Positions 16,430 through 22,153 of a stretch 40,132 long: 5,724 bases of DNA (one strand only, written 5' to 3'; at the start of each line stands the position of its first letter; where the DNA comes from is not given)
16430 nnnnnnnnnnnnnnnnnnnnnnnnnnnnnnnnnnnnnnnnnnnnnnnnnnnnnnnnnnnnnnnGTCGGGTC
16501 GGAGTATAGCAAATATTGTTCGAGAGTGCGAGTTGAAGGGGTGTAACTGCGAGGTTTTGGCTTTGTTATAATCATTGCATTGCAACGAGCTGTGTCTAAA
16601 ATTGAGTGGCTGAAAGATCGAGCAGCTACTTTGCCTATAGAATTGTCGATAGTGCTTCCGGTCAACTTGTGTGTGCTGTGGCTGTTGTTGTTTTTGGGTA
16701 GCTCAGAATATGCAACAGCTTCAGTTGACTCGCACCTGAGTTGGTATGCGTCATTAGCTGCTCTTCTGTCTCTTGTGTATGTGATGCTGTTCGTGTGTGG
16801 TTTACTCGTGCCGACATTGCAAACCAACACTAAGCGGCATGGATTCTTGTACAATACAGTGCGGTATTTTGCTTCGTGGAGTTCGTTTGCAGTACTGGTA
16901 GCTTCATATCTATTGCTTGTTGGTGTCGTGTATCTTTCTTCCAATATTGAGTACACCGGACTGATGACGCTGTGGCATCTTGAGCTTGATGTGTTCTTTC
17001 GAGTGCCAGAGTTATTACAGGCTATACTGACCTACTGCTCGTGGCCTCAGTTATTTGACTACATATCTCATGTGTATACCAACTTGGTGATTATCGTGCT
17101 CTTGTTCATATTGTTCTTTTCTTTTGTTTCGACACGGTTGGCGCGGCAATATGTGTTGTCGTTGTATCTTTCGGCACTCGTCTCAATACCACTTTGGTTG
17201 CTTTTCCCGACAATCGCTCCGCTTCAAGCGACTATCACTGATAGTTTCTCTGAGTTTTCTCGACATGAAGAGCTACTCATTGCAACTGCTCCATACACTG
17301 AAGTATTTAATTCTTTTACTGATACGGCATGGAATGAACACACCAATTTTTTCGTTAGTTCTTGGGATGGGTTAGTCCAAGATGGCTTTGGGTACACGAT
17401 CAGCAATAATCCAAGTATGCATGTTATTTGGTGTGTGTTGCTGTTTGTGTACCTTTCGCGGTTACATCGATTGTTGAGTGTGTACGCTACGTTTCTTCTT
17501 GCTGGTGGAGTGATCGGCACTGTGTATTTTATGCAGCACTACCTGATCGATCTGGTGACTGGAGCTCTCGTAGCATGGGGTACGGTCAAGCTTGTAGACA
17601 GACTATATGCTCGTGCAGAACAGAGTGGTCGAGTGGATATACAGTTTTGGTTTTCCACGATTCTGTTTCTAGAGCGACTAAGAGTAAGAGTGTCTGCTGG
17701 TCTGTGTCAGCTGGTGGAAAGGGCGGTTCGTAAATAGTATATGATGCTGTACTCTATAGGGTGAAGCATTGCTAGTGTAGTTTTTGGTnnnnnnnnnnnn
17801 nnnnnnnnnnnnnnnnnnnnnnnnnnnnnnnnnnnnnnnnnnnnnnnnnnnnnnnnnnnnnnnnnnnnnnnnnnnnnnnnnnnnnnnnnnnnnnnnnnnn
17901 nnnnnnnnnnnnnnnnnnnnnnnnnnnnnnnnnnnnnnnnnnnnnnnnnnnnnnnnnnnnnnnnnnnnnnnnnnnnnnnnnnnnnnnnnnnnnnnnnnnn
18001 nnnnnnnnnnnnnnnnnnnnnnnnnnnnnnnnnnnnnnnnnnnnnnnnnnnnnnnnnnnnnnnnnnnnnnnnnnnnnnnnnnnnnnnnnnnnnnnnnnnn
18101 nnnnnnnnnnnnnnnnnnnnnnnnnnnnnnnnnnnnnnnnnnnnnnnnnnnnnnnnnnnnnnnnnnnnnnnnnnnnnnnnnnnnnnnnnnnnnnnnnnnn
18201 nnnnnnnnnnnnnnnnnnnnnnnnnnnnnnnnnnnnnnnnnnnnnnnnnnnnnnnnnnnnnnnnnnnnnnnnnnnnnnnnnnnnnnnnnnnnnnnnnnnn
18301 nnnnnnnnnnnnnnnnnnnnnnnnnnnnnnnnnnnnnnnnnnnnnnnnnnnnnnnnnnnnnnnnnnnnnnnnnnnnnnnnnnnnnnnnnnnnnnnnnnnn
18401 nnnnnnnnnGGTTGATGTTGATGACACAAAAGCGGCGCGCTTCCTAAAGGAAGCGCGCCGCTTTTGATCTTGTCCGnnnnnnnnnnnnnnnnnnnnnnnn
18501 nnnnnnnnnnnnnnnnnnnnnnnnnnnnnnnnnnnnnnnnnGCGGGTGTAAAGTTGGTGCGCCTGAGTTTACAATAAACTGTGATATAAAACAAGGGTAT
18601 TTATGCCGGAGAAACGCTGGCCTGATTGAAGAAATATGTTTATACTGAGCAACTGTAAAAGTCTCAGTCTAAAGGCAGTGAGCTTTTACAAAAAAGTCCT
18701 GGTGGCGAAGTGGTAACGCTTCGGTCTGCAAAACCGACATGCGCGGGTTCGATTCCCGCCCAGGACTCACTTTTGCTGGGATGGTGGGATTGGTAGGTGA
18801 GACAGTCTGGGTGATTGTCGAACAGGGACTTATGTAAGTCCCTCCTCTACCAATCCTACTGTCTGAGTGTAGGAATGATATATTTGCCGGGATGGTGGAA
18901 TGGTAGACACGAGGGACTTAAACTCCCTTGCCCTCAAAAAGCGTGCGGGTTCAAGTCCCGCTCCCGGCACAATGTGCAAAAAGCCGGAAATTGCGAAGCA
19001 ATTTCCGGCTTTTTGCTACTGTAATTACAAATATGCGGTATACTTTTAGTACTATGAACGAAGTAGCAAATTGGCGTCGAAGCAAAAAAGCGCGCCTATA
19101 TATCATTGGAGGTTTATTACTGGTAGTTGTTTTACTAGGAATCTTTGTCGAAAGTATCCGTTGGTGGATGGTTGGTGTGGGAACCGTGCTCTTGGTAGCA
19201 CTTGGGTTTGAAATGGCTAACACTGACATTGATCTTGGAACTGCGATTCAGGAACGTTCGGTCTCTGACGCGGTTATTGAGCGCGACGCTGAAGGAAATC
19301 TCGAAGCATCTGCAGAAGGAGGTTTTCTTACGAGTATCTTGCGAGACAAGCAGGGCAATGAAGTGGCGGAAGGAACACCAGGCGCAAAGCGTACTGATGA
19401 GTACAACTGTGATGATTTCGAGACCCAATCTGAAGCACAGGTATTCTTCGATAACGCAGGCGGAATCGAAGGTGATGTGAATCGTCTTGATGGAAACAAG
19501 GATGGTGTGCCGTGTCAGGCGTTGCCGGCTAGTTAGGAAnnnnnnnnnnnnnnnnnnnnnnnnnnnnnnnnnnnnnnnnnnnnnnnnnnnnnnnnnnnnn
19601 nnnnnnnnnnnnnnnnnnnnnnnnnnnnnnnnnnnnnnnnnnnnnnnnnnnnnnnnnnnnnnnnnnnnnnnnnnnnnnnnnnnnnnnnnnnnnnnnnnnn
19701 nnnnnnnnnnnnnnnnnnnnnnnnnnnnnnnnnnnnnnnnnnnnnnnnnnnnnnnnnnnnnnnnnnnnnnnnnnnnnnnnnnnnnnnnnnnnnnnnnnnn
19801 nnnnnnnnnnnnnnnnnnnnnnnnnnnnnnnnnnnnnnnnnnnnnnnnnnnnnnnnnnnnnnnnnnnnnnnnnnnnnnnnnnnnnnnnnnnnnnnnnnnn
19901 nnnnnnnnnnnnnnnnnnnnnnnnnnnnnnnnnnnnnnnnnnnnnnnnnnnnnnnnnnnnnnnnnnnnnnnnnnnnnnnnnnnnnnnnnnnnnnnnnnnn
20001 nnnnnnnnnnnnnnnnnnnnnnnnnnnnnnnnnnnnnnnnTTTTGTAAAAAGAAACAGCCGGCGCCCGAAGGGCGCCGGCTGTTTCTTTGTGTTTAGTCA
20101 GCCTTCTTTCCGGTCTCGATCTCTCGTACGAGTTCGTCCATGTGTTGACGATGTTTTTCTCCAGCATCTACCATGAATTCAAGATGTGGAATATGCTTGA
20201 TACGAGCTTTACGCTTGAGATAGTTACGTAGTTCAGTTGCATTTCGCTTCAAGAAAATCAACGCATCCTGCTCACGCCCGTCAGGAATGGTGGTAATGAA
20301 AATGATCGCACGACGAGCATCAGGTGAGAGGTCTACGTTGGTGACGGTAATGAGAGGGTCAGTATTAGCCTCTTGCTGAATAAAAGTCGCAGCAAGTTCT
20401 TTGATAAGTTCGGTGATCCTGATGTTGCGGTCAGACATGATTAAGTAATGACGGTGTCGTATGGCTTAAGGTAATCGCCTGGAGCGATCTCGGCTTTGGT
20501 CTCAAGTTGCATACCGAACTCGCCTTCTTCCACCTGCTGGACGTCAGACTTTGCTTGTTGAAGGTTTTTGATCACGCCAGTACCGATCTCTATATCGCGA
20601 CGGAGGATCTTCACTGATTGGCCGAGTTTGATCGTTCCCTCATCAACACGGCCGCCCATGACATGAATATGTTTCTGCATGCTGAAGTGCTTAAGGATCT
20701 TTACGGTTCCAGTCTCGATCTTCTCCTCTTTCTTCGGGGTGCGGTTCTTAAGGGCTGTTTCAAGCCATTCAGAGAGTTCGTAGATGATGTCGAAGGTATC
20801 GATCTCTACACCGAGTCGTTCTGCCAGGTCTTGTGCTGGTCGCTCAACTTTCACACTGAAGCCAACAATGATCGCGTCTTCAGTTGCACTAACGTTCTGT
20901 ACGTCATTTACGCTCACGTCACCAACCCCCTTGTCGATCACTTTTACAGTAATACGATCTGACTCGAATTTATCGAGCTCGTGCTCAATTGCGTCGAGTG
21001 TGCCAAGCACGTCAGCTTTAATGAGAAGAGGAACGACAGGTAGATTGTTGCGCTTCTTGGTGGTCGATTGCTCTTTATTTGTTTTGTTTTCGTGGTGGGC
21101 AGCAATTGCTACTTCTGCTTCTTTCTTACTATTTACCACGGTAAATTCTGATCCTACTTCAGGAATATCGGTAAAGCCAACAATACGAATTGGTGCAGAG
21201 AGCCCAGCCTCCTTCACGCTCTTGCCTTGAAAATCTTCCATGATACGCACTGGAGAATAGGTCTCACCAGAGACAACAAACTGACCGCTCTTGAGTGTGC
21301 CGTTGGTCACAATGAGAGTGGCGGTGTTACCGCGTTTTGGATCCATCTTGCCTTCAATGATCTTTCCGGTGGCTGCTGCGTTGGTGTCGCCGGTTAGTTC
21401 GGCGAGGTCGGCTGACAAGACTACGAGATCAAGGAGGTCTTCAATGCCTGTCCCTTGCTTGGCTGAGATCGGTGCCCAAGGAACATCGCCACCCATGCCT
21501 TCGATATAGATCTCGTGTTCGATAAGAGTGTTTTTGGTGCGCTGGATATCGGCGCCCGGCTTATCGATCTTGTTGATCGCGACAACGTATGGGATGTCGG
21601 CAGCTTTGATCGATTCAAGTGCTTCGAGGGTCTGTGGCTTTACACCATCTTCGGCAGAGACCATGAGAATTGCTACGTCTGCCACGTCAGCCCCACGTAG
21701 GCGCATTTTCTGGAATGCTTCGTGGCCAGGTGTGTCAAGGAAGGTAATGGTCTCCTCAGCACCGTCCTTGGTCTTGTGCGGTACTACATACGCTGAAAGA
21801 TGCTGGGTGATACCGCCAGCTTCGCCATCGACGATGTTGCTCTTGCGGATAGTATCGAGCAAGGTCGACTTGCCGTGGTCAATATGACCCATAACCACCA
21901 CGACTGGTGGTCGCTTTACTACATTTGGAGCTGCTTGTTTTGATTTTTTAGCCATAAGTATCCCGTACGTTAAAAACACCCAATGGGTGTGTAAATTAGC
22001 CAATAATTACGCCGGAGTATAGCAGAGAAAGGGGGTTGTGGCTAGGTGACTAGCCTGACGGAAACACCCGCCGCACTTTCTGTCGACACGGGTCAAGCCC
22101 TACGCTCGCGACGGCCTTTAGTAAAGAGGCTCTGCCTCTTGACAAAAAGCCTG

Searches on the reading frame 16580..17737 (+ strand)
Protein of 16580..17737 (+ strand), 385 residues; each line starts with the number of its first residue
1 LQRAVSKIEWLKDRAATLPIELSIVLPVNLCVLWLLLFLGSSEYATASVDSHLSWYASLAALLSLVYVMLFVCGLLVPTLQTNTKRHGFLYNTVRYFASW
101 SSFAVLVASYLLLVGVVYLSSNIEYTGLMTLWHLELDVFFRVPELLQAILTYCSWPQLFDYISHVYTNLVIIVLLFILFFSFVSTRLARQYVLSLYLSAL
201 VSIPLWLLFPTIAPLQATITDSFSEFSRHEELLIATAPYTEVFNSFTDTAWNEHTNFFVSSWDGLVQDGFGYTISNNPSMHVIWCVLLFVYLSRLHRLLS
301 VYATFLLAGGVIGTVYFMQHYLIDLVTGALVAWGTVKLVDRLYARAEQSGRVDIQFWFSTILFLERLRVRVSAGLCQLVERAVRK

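Call 52: search_protein_families(library=ncbifam, proteins=[window:16580-17737:+], max_evalue=0.1)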
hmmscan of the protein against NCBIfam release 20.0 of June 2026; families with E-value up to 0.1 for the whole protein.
window:16580-17737:+ (385 aa): 0 families

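Call 87: search_protein_families(library=pfam, proteins=[window:16580-17737:+], max_evalue=0.001)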
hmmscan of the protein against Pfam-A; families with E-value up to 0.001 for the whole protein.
window:16580-17737:+ (385 aa): 2 families
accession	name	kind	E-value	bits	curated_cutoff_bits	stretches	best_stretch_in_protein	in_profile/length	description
PF14378.12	PAP2_3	-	6.8e-16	59.1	27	1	130-336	2-188/190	PAP2 superfamily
PF01569.27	PAP2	-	6.3e-05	23.2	27.2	1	260-340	47-122/130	PAP2 superfamily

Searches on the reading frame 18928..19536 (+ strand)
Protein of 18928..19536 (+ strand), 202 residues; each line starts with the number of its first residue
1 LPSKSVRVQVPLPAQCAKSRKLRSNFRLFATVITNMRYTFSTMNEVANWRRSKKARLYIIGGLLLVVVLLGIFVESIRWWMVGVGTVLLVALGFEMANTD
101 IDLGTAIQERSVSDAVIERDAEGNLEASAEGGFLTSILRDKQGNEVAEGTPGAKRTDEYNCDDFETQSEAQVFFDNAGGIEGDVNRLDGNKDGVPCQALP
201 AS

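Call 87: search_protein_families(library=pfam, proteins=[window:18928-19536:+], max_evalue=0.001)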
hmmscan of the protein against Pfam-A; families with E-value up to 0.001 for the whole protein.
window:18928-19536:+ (202 aa): 1 family
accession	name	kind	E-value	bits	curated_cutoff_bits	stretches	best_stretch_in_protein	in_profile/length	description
PF05901.16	Excalibur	-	5.9e-05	23.8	22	1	159-196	2-35/36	Excalibur calcium-binding domain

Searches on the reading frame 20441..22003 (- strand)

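Call 78: search_protein_families(library=pfam, proteins=[window:20441-22003:-], max_evalue=0.0001)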
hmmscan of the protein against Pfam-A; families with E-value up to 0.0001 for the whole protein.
window:20441-22003:- (520 aa): 5 families
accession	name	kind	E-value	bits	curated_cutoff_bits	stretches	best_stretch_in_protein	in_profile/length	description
PF00009.33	GTP_EFTU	-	2.9e-35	122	26.5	1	34-195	5-183/188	Elongation factor Tu GTP binding domain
PF11987.13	IF-2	-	8.9e-28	97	27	1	306-412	8-114/117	Translation-initiation factor 2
PF22042.2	EF-G_D2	-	1.6e-17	63.8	27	1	211-290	2-84/84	Elongation factor G domain 2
PF01926.29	MMR_HSR1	-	3.6e-10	40.4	21.9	1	35-145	2-113/113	50S ribosome-binding GTPase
PF03144.31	GTP_EFTU_D2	-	3.5e-06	27.8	30.3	0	448-496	3-53/73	Elongation factor Tu domain 2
